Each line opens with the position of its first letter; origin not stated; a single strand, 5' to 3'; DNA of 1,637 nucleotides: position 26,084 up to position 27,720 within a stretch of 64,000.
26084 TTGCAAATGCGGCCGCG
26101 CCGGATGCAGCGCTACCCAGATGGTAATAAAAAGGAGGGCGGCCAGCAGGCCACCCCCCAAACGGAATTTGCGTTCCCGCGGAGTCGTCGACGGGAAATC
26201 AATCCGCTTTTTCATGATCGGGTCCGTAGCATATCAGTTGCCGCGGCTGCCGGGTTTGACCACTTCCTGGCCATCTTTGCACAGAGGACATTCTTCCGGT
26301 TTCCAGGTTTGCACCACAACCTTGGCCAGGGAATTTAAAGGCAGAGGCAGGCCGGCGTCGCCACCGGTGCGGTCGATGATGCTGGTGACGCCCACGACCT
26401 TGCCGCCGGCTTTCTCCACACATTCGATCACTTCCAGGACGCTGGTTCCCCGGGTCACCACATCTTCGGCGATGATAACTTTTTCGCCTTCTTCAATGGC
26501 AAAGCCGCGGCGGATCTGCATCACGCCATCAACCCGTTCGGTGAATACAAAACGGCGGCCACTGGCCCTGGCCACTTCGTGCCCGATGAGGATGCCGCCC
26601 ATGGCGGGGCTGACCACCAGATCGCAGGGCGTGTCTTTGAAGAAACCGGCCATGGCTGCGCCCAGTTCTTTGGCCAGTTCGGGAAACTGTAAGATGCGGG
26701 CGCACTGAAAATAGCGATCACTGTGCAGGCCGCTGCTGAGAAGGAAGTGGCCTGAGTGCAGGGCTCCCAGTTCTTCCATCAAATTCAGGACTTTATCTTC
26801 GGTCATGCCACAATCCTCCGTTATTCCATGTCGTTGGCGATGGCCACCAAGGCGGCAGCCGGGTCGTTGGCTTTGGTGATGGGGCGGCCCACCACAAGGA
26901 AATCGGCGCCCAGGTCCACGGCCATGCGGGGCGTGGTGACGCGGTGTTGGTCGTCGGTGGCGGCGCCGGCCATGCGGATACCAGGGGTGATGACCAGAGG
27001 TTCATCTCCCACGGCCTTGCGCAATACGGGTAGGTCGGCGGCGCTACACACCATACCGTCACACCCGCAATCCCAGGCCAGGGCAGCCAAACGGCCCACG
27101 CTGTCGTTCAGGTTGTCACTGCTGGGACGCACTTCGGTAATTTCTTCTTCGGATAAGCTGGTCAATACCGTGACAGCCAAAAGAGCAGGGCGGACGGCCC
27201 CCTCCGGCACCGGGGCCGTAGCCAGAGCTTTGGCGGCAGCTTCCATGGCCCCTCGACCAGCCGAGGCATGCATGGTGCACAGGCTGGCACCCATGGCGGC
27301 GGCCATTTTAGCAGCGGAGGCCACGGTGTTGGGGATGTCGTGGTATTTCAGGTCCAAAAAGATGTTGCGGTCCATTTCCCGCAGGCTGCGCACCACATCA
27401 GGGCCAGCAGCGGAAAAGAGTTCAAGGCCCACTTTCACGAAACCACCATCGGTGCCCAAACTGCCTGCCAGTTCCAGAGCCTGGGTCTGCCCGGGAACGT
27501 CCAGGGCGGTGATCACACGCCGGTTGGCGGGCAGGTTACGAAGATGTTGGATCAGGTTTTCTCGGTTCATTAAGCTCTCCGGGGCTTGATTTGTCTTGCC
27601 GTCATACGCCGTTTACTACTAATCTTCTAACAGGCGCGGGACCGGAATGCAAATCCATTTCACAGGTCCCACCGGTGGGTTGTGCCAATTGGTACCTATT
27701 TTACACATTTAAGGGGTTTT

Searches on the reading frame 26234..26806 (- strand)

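Call 54: search_protein_families(library=ncbifam, proteins=[window:26234-26806:-], max_evalue=0.001)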
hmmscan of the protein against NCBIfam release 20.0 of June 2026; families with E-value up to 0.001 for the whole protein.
window:26234-26806:- (190 aa): 18 families
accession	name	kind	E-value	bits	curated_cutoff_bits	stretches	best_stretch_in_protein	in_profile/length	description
TIGR01367.1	pyrE_Therm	equivalog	1.8e-64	216.8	150.25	1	6-188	2-187/187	orotate phosphoribosyltransferase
TIGR00336.1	pyrE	equivalog_domain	5.4e-22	78.4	106.8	1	9-148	2-149/173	orotate phosphoribosyltransferase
NF002620.0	PRK02277.1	subfamily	1.5e-10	41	115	1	47-164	71-198/201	orotate phosphoribosyltransferase-like protein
NF002633.0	PRK02304.1-2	equivalog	5.6e-09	36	224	1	103-145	107-149/172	adenine phosphoribosyltransferase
NF006328.0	PRK08558.1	equivalog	2.5e-07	30.5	184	1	103-146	172-215/238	adenine phosphoribosyltransferase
NF009211.0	PRK12560.1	equivalog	3.1e-07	30.4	188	1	90-147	100-154/187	adenine phosphoribosyltransferase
NF010382.0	PRK13809.1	equivalog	3.1e-07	30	208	1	3-149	10-160/210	orotate phosphoribosyltransferase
NF005592.0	PRK07322.1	subfamily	5e-07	29.3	143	1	106-146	119-159/180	adenine phosphoribosyltransferase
NF001729.0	PRK00455.1-3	equivalog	5.6e-07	29.1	245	0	103-138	122-157/231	orotate phosphoribosyltransferase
TIGR01090.1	apt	equivalog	1e-06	29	185.85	1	103-145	105-147/169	adenine phosphoribosyltransferase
NF045507.1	transregGfcR_Halo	equivalog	1.4e-06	28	300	1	99-164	145-210/215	transcriptional regulator GfcR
NF006671.0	PRK09219.1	equivalog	2.5e-06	27.1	177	1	86-147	97-157/192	xanthine phosphoribosyltransferase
NF040646.1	HPT_Archaea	equivalog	2.6e-06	27.1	200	1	103-152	110-159/184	hypoxanthine/guanine phosphoribosyltransferase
TIGR01743.1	purR_Bsub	equivalog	5.6e-06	25.5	258.7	0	103-151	190-238/268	pur operon repressor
NF002635.0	PRK02304.1-4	subfamily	5.8e-06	26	146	1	104-152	112-160/188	adenine phosphoribosyltransferase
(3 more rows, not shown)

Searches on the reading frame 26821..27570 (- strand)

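Call 54: search_protein_families(library=ncbifam, proteins=[window:26821-27570:-], max_evalue=0.001)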
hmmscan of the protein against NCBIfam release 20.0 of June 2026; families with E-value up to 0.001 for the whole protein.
window:26821-27570:- (249 aa): 8 families
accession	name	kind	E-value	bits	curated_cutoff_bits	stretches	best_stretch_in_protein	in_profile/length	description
NF001273.0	PRK00230.1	equivalog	7.1e-77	257.9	193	1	16-248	4-229/233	orotidine-5'-phosphate decarboxylase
TIGR01740.1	pyrF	equivalog_domain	4.5e-54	183.4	92.3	1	19-244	1-215/216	orotidine-5'-phosphate decarboxylase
NF010386.0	PRK13813.1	equivalog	1.2e-44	152.5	208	1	16-248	4-213/216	orotidine 5'-phosphate decarboxylase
NF041755.1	RuMP_HxlAB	equivalog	6.9e-06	25.3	500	0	21-115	8-101/391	bifunctional 3-hexulose-6-phosphate synthase/6-phospho-3-hexuloisomerase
TIGR03128.2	RuMP_HxlA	equivalog_domain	1.2e-05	25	200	0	22-115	4-96/205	3-hexulose-6-phosphate synthase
NF005442.0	PRK07028.1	equivalog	2.8e-05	22.9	593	0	20-115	7-102/430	bifunctional hexulose-6-phosphate synthase/ribonuclease regulator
NF009832.1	PRK13306.1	subfamily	0.0001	21.9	250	1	21-116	7-101/215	3-dehydro-L-gulonate-6-phosphate decarboxylase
NF009833.0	PRK13307.1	equivalog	0.00021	20.3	274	0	215-248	346-379/392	bifunctional 5,6,7,8-tetrahydromethanopterin hydro-lyase/3-hexulose-6-phosphate synthase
